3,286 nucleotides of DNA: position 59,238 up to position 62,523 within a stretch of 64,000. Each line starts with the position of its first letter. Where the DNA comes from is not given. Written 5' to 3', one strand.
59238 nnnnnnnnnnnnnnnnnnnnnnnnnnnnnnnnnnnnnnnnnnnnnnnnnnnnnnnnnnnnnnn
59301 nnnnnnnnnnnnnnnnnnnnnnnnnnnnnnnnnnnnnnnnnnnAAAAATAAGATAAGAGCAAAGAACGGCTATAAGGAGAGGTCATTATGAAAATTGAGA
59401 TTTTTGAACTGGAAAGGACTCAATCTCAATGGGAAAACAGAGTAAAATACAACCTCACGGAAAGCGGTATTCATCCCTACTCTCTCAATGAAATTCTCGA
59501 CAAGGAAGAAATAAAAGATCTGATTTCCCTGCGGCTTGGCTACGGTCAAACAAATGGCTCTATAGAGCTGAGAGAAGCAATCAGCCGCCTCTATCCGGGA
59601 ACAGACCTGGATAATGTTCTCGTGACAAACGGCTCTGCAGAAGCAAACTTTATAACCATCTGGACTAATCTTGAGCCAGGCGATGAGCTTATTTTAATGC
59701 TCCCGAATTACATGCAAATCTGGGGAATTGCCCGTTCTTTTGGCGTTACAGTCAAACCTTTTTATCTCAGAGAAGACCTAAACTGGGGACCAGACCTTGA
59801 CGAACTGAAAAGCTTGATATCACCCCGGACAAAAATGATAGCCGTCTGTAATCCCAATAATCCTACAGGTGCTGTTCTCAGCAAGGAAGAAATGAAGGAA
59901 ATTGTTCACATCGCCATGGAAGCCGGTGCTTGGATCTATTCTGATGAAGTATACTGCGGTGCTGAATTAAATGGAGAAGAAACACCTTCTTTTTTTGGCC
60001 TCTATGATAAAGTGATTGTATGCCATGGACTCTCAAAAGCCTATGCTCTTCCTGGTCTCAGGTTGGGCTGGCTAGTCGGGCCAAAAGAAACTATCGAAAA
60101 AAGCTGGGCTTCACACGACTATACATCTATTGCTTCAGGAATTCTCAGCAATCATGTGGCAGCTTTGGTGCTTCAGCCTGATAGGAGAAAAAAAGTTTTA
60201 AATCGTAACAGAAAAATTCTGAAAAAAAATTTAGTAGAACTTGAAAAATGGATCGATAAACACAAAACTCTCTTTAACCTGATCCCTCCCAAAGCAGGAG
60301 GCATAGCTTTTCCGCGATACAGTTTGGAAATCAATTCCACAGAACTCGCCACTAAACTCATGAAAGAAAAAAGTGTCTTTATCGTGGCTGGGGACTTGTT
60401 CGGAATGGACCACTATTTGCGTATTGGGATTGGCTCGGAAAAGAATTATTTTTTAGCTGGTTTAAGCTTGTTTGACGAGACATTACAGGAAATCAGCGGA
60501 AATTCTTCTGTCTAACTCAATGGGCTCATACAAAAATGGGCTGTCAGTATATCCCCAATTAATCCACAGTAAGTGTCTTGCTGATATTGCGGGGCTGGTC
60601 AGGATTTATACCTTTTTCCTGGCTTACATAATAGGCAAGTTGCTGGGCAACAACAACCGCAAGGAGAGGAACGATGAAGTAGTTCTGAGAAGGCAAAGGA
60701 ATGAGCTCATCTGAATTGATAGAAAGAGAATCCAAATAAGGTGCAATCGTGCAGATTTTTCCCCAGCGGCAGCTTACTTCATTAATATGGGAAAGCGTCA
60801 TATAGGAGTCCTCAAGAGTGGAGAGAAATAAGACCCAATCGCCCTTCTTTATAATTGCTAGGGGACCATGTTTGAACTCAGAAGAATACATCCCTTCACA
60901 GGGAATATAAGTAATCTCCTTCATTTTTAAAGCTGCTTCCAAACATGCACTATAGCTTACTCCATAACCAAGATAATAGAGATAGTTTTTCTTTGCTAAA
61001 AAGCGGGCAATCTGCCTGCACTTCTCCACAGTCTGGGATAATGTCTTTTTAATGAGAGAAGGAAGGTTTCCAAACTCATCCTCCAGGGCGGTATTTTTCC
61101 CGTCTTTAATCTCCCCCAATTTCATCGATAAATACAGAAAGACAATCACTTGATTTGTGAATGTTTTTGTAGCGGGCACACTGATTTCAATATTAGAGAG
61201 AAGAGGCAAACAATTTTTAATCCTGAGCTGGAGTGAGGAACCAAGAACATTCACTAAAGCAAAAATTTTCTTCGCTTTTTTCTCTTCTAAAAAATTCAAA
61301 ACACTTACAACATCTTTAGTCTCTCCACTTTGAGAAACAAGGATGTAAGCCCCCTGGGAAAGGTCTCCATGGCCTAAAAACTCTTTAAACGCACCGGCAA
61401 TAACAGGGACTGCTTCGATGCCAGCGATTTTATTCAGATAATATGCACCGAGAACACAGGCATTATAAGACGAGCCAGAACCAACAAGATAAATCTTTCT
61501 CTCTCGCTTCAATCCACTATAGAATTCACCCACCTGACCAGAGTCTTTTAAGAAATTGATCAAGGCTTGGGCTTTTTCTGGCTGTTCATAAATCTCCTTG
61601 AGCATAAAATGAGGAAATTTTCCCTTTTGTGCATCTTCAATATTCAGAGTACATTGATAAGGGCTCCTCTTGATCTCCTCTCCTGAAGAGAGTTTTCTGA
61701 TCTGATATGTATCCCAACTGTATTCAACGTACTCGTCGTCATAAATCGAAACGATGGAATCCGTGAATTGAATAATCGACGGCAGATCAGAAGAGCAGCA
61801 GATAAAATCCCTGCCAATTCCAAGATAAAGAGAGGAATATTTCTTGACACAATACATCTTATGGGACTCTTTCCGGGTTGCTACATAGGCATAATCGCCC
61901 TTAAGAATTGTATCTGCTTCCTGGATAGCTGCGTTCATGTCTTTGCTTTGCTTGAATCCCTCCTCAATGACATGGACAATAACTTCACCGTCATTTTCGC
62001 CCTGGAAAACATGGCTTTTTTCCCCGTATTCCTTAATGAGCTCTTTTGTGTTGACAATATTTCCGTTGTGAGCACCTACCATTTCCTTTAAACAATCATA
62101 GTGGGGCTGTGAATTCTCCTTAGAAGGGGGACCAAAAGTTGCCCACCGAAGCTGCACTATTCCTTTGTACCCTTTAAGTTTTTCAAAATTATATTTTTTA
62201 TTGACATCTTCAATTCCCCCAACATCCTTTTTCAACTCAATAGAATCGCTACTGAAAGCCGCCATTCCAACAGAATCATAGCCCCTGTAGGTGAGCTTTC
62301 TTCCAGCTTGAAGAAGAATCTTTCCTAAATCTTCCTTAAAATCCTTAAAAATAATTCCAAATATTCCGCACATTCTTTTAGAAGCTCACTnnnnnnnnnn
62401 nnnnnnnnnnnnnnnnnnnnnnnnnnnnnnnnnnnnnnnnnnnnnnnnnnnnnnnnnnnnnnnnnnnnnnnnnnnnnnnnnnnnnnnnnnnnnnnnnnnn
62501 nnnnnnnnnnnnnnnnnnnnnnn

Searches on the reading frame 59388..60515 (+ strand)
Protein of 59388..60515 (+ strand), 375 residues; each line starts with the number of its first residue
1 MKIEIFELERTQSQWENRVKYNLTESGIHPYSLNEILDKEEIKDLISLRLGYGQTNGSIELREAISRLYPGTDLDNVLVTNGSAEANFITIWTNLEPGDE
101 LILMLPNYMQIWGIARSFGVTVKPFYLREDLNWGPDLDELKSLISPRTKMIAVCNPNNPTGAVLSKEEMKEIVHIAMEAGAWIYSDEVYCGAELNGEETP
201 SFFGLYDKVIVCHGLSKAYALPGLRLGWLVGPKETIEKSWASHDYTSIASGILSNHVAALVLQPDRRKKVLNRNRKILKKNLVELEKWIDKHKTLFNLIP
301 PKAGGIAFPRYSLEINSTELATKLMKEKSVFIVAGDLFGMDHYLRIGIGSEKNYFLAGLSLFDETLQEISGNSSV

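Call 14: search_protein_families(library=pfam, proteins=[window:59388-60515:+], max_evalue=0.00001)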
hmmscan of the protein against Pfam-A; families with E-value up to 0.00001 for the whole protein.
window:59388-60515:+ (375 aa): 2 families
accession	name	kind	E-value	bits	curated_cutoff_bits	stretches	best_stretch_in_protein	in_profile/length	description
PF00155.27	Aminotran_1_2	-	2e-49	169.2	19.7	1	44-352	30-352/361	Aminotransferase class I and II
PF00266.25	Aminotran_5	-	5.1e-09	36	21.5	1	60-186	47-175/371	Aminotransferase class-V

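Call 60: search_protein_families(library=ncbifam, proteins=[window:59388-60515:+], max_evalue=1e-10)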
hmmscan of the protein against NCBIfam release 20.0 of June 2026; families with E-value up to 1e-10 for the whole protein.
window:59388-60515:+ (375 aa): 63 families (the best 25 are shown)
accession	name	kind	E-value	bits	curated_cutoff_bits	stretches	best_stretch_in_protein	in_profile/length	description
NF005593.0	PRK07324.1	equivalog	3.1e-99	332.6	476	1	1-369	1-371/373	aminotransferase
NF041364.1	GntC_guanitoxin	equivalog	3.3e-78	263.1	415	1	21-360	1-351/356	guanitoxin biosynthesis PLP-dependent (S)-gamma-hydroxy-L-arginine cyclodehydratase GntC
TIGR03947.1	viomycin_VioD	equivalog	3.4e-69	233.4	390.9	1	18-364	11-357/359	capreomycidine synthase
NF004770.0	PRK06108.1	subfamily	1.1e-37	129.8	422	1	52-348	69-374/396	pyridoxal phosphate-dependent aminotransferase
TIGR01265.1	tyr_nico_aTase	subfamily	2.8e-37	128.7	292.45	1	51-356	68-389/403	tyrosine/nicotianamine family aminotransferase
NF005744.0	PRK07568.1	subfamily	9.9e-37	126.7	389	1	41-240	51-258/398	pyridoxal phosphate-dependent aminotransferase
NF005732.0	PRK07550.1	equivalog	5.8e-36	124.3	366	1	51-351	65-372/389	aminotransferase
NF041091.1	asp_aminotase_Arch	equivalog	9.4e-36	123.4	550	1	47-364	55-373/376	aspartate aminotransferase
NF006230.0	PRK08363.1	equivalog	2.2e-35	122.2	534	1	35-368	49-387/398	alanine aminotransferase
TIGR01264.1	tyr_amTase_E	equivalog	3e-33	115.2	474.25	1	51-351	68-384/403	tyrosine transaminase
NF005305.0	PRK06836.1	equivalog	6.8e-33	114.5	376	1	47-369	66-394/396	pyridoxal phosphate-dependent aminotransferase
NF006229.0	PRK08361.1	equivalog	7.8e-33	114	624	1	52-368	66-390/391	aspartate aminotransferase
NF005817.0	PRK07683.1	equivalog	4.6e-32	111.2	575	1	51-360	60-375/387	aminotransferase A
NF004975.0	PRK06348.1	equivalog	8.9e-32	110.5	549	1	42-350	52-367/384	pyridoxal phosphate-dependent aminotransferase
TIGR01141.1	hisC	equivalog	3.5e-31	108.4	276.55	1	18-352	22-337/349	histidinol-phosphate transaminase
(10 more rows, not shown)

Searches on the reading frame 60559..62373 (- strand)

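Call 14: search_protein_families(library=pfam, proteins=[window:60559-62373:-], max_evalue=0.00001)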
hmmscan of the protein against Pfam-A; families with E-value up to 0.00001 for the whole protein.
window:60559-62373:- (604 aa): 3 families
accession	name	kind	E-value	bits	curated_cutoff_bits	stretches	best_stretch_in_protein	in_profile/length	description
PF01380.27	SIS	-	1.1e-34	119.4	25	2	459-582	2-126/131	SIS domain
PF13537.11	GATase_7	-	1.1e-11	45.2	25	1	84-200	9-121/123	Glutamine amidotransferase domain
PF13522.11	GATase_6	-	3.5e-10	40.4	27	1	71-140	13-81/130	Glutamine amidotransferase domain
